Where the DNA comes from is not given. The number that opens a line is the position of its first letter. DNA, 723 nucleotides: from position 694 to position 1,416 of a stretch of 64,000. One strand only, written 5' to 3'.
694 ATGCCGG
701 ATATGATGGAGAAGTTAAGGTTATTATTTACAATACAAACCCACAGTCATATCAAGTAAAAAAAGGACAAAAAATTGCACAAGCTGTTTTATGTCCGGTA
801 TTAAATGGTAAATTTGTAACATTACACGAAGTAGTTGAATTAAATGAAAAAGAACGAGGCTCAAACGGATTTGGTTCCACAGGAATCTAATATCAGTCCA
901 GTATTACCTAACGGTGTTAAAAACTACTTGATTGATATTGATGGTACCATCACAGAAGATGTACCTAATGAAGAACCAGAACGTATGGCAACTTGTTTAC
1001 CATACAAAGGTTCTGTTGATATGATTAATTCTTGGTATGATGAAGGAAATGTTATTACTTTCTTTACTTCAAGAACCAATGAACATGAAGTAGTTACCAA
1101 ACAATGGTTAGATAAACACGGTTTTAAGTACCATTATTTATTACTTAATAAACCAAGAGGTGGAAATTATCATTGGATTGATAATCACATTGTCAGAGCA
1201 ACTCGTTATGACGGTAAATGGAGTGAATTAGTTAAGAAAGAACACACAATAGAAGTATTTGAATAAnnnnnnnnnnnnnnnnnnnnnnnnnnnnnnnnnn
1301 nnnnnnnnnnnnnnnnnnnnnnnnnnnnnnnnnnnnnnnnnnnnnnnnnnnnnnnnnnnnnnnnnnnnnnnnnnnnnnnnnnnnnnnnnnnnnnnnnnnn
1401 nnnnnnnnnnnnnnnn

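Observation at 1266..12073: About 10 kb sugar-modification cluster (at least five glycosyltransferases, two or three SAM methyltransferases, a kinase-fold protein) flanked by dUTPase/HAD phosphatase and PhoH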

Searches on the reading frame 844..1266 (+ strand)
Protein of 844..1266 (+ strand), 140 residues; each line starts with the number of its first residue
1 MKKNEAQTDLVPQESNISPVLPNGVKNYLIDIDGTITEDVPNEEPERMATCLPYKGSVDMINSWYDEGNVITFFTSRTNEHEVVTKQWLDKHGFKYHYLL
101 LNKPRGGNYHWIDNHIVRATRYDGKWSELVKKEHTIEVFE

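Call 3: search_protein_families(library=pfam, proteins=[window:844-1266:+], max_evalue=0.01)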
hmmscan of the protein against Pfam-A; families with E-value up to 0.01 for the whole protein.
window:844-1266:+ (140 aa): 3 families
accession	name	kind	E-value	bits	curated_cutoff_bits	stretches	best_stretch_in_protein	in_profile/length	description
PF24694.1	LNS2_PITM1-3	-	1.2e-08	35.5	27.7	1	29-101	2-70/124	PITM 1-3, LNS2 domain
PF03767.20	Acid_phosphat_B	-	0.00065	19.7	27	1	54-104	122-173/230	HAD superfamily, subfamily IIIB (Acid phosphatase)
PF25109.1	HAD_PNKP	-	0.0099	16.5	27.6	0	27-98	3-84/143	Polynucleotide kinase PNKP phosphatase domain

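Call 89: search_solved_structures(query=window:844-1266:+, max_evalue=1)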
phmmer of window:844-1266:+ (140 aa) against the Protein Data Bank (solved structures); distinct sequences matched with E-value up to 1: 6.
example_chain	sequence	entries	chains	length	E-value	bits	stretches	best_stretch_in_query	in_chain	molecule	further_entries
1xpj_A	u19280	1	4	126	0.00015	25.1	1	26-123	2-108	hypothetical protein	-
9jtz_A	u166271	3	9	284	0.0025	21.1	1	20-96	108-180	Membrane-associated phosphatidylinositol transfer protein 1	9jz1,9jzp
9iqw_A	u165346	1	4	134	0.0036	20.6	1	25-119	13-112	Capsule biosynthesis protein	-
9y9w_A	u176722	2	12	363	0.4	14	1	18-85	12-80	Cadherin domain protein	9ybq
4z6l_A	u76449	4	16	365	0.52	13.6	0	15-62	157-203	Homoprotocatechuate 2,3-dioxygenase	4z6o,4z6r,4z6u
4z6n_A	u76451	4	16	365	0.66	13.3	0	15-61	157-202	Homoprotocatechuate 2,3-dioxygenase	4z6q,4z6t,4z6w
